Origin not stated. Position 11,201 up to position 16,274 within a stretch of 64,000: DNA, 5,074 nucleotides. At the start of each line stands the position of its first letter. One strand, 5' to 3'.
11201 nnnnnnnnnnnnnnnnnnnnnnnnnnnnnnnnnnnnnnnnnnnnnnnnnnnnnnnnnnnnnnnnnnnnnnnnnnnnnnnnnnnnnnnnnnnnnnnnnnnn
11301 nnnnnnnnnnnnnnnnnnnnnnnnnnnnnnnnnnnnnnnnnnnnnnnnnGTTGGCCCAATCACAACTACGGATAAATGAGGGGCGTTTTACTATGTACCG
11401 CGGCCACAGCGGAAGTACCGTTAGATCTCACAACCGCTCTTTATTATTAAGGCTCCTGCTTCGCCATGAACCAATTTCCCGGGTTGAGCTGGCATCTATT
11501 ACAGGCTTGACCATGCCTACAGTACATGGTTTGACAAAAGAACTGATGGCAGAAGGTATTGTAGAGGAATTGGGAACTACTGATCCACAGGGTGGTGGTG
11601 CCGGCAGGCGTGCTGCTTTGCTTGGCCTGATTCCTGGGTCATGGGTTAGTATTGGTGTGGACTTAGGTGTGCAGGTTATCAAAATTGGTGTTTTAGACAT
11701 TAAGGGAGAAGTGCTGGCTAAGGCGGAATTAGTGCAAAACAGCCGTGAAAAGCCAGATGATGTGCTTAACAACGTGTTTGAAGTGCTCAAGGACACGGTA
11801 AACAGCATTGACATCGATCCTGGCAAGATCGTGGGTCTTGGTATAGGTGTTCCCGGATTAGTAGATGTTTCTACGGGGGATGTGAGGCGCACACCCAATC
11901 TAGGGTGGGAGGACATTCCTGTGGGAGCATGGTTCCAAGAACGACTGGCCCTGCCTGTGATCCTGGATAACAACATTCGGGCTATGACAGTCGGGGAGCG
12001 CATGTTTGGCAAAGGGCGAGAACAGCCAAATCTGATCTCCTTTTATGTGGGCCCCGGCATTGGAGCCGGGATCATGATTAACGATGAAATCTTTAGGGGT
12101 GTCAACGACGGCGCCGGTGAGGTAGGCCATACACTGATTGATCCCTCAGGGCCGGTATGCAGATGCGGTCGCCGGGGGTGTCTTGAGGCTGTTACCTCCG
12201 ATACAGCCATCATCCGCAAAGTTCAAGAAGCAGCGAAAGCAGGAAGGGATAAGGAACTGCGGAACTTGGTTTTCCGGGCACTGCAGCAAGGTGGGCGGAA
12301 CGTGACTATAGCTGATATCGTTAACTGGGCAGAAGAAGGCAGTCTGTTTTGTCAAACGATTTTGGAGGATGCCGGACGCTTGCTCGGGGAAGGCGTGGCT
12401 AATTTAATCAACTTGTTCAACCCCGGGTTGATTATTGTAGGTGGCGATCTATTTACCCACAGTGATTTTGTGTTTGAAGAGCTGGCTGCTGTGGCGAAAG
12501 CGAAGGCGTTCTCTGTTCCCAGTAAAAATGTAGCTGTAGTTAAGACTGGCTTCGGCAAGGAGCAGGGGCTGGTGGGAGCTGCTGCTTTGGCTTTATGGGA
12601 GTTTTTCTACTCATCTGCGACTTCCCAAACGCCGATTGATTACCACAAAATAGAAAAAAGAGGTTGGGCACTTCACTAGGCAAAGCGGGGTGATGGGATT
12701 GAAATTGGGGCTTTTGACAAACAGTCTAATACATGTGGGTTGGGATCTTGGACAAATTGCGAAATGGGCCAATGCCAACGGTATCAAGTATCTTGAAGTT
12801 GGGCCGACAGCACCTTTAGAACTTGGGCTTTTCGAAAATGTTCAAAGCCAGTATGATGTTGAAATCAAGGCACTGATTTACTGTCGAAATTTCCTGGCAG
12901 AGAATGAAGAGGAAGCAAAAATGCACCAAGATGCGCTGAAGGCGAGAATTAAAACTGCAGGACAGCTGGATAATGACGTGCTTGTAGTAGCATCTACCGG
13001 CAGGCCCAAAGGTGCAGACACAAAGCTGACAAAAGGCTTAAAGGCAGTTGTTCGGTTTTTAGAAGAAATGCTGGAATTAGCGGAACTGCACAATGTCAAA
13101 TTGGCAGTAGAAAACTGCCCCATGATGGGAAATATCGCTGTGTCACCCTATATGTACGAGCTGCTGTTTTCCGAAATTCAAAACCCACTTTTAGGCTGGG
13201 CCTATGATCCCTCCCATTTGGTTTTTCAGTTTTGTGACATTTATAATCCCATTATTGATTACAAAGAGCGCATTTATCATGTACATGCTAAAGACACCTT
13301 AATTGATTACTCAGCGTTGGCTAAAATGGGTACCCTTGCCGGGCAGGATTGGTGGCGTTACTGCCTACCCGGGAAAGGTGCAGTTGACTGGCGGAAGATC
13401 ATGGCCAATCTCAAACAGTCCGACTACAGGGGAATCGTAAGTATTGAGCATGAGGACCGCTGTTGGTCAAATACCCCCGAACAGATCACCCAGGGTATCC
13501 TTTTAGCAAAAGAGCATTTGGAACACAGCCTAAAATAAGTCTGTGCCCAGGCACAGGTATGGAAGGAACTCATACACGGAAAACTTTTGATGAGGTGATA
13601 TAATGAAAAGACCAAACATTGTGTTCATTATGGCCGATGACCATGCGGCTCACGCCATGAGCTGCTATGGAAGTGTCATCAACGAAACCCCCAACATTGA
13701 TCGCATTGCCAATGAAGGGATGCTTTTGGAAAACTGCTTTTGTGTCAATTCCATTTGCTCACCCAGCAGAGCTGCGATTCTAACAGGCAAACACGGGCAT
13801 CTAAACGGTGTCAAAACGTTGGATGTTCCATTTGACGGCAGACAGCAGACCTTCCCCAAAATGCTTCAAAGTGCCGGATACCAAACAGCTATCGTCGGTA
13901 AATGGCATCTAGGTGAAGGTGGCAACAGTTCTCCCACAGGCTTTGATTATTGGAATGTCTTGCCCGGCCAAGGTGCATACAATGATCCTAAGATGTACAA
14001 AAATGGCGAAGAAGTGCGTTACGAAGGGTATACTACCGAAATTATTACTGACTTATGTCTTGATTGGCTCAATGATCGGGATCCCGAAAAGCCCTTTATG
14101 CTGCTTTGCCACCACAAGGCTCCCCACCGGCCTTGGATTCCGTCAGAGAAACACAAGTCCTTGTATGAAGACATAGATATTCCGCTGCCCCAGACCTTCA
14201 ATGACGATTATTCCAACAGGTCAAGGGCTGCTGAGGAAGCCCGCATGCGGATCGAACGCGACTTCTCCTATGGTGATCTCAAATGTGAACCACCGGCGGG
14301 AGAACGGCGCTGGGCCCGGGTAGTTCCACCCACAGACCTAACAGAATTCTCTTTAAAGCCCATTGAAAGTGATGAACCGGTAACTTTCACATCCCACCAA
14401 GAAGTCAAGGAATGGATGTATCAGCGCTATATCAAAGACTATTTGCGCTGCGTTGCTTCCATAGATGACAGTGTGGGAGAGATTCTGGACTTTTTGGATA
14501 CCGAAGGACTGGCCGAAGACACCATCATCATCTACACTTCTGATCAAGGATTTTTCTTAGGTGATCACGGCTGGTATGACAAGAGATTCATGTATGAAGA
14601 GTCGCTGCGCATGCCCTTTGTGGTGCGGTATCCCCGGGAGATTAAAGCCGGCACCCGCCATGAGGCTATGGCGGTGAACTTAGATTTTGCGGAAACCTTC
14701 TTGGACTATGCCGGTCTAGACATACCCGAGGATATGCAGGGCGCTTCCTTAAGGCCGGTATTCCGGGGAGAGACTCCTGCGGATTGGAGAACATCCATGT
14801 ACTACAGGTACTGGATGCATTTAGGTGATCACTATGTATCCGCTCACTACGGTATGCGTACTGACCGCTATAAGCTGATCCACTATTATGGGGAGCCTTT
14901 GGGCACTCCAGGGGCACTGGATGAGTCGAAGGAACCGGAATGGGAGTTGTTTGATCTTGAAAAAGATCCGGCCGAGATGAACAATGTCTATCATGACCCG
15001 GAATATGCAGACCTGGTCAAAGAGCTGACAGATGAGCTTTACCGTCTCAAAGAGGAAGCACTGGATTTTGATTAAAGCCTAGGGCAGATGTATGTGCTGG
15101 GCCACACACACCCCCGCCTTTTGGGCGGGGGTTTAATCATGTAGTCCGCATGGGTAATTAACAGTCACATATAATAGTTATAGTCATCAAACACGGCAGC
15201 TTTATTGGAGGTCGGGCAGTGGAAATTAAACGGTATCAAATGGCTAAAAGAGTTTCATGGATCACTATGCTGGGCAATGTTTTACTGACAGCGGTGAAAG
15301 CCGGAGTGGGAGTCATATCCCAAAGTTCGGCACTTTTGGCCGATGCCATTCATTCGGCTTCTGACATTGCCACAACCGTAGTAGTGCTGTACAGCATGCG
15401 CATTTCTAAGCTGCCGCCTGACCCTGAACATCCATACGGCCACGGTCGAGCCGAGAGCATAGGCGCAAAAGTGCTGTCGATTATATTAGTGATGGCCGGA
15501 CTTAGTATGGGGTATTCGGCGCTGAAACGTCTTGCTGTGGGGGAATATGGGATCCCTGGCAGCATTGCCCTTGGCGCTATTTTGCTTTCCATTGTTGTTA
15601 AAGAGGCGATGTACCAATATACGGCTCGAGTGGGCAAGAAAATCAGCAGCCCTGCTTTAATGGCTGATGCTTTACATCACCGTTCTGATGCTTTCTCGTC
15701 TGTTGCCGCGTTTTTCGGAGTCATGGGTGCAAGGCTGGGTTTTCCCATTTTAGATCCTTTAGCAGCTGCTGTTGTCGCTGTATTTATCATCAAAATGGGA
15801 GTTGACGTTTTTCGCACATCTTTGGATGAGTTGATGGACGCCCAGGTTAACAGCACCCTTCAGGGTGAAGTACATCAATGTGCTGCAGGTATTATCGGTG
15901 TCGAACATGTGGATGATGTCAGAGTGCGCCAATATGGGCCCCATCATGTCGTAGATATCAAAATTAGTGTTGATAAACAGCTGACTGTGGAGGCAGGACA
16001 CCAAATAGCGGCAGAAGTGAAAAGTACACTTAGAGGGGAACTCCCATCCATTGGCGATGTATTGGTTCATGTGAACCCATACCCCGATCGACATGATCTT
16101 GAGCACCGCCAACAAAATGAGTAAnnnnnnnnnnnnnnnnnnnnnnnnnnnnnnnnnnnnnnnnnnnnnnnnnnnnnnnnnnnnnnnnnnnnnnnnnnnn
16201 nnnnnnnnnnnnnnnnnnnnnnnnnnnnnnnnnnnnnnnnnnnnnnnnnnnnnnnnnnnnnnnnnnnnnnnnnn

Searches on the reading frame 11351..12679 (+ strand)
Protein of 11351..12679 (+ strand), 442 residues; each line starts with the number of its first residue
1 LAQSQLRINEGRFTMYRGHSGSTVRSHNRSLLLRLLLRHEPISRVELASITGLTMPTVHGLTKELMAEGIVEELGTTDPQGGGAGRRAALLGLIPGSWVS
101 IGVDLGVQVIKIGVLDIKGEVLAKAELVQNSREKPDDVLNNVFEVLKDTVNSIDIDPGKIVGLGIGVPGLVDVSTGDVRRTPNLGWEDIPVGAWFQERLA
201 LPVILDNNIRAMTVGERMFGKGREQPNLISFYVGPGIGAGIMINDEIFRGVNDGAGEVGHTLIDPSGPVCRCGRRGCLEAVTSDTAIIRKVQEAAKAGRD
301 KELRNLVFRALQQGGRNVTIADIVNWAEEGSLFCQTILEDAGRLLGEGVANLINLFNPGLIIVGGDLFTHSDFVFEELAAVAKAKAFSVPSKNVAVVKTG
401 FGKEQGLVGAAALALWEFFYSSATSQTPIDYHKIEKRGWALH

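Call 51: search_protein_families(library=pfam, proteins=[window:11351-12679:+], max_evalue=0.00001)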
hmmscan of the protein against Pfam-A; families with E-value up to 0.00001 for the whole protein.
window:11351-12679:+ (442 aa): 1 family
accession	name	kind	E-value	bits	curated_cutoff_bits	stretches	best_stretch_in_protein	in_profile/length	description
PF00480.26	ROK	-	1.2e-63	215.8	22.9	1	101-415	2-292/294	ROK family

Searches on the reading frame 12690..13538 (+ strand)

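Call 51: search_protein_families(library=pfam, proteins=[window:12690-13538:+], max_evalue=0.00001)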
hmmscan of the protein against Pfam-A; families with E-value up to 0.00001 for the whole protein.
window:12690-13538:+ (282 aa): 1 family
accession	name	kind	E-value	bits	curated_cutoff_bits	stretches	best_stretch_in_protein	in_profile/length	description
PF01261.30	AP_endonuc_2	-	4.7e-26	92.4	31.1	1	41-272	26-245/249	Xylose isomerase-like TIM barrel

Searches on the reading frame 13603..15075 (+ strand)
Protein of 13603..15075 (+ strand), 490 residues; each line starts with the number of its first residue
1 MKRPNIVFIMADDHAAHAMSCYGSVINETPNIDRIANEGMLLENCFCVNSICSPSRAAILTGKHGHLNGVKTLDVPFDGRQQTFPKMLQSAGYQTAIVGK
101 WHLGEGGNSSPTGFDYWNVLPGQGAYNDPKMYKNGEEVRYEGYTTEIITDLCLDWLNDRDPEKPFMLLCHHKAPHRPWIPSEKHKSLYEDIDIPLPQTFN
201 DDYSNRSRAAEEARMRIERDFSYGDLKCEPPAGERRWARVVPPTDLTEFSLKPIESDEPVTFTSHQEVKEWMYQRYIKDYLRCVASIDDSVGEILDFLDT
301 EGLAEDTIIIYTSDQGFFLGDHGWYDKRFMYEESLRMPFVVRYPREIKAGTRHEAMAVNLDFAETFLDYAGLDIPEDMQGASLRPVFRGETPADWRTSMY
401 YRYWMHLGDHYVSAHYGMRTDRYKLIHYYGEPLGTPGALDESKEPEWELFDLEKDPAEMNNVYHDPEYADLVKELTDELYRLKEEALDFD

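Call 51: search_protein_families(library=pfam, proteins=[window:13603-15075:+], max_evalue=0.00001)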
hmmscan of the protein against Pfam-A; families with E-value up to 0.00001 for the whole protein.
window:13603-15075:+ (490 aa): 2 families
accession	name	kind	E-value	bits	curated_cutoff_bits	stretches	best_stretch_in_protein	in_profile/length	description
PF16347.10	SGSH_C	-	1.5e-59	201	29.3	1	320-484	1-153/154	N-sulphoglucosamine sulphohydrolase, C-terminal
PF00884.28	Sulfatase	-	8e-56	190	25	1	4-371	1-300/301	Sulfatase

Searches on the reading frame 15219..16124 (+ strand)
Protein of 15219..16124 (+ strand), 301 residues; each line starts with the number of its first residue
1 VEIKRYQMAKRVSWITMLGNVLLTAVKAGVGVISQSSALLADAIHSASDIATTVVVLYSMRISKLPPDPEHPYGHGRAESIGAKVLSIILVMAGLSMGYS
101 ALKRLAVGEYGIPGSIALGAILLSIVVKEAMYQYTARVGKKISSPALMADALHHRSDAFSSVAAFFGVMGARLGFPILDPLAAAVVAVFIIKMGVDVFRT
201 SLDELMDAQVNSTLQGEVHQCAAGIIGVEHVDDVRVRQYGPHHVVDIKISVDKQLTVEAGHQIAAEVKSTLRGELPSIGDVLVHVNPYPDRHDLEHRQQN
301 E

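Call 52: search_protein_families(library=pfam, proteins=[window:15219-16124:+], max_evalue=0.00001)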
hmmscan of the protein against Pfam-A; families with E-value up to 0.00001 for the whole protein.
window:15219-16124:+ (301 aa): 2 families
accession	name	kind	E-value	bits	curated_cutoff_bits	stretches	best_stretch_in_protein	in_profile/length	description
PF01545.26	Cation_efflux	-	5.3e-50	170.4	26.6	1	14-206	2-198/198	Cation efflux family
PF16916.11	ZT_dimer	-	6e-18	65.1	26.7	1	216-288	7-78/78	Dimerisation domain of Zinc Transporter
